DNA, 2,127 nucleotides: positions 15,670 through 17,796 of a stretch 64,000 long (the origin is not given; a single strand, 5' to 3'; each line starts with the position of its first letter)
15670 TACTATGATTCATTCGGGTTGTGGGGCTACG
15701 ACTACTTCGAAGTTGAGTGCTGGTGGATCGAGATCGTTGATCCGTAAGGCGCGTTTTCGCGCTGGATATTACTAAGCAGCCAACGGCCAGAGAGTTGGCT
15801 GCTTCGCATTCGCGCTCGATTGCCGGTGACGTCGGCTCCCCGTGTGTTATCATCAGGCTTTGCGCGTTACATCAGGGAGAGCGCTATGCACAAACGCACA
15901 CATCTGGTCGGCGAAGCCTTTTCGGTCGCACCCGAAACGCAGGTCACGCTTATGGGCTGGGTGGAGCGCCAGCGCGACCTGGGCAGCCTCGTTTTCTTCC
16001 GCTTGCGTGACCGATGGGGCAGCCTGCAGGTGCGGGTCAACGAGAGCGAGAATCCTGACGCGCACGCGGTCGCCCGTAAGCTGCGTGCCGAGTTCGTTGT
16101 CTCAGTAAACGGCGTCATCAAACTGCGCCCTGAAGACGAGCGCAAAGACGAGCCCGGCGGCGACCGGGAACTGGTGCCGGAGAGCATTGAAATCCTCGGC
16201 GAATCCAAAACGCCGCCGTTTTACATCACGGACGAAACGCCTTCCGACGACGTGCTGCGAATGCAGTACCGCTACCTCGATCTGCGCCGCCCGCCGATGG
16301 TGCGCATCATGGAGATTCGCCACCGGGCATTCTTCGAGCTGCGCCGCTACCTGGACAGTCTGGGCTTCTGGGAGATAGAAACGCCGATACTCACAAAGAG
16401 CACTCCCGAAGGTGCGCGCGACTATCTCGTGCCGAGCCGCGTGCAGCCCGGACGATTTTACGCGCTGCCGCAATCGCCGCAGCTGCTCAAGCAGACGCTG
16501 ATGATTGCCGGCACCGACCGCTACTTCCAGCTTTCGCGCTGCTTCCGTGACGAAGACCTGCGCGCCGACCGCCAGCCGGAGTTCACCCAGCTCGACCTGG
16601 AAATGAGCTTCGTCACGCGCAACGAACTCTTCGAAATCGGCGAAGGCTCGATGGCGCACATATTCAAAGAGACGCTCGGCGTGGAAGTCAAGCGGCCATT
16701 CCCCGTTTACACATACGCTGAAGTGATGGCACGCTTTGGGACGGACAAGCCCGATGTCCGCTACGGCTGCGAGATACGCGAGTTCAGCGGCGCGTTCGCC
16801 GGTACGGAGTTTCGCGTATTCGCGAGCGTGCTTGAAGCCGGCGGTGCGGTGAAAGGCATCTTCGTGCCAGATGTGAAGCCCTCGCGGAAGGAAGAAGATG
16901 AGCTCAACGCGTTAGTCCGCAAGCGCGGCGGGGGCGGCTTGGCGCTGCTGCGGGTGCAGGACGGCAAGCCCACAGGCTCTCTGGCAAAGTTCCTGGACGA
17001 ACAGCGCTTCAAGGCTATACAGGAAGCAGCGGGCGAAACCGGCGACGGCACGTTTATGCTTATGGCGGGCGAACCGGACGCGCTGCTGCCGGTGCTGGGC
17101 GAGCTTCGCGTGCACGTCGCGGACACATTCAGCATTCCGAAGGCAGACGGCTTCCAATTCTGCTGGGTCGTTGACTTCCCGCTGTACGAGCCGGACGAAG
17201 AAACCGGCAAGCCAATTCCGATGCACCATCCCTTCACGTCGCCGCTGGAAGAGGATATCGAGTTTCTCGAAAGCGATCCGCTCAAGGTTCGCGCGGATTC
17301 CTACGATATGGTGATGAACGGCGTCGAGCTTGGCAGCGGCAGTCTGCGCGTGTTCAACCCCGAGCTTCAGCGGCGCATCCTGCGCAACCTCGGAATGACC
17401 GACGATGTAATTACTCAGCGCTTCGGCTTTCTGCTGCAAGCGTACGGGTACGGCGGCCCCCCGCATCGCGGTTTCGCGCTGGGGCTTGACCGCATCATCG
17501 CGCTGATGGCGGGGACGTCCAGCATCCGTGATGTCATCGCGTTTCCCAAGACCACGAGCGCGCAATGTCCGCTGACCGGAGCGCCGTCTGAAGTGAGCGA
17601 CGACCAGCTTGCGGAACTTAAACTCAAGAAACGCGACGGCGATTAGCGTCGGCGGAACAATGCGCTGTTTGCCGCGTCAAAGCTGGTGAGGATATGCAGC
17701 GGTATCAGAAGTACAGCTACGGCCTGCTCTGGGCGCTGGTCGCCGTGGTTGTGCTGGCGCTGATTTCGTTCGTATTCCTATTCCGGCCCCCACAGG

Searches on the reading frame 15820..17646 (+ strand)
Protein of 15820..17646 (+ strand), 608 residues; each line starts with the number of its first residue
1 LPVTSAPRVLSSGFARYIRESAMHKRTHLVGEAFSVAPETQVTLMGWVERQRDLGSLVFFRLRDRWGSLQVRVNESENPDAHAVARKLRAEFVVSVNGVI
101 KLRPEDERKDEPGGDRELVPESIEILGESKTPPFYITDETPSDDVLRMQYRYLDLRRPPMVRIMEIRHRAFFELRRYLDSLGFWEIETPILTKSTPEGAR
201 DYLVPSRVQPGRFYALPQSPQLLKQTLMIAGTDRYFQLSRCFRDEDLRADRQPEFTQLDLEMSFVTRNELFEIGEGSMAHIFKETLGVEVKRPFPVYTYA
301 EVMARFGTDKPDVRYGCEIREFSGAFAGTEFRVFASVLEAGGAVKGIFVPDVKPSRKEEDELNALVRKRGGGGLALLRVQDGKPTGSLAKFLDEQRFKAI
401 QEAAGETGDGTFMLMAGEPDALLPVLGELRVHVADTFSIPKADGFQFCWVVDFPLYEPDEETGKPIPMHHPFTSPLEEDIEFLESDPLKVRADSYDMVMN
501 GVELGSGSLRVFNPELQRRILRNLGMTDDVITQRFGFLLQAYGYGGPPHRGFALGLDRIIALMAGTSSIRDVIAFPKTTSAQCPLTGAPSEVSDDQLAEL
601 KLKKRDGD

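Call 94: search_protein_families(library=pfam, proteins=[window:15820-17646:+], max_evalue=0.001)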
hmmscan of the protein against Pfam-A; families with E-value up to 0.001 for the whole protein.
window:15820-17646:+ (608 aa): 3 families
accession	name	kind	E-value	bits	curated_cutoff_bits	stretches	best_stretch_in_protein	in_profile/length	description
PF00152.25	tRNA-synt_2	-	4.4e-110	368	25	1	146-578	4-307/308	tRNA synthetases class II (D, K and N)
PF01336.31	tRNA_anti-codon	-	3.2e-14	53.1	27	1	42-126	1-75/75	OB-fold nucleic acid binding domain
PF02938.19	GAD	-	5e-13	49.5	23.4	1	334-420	1-89/95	GAD domain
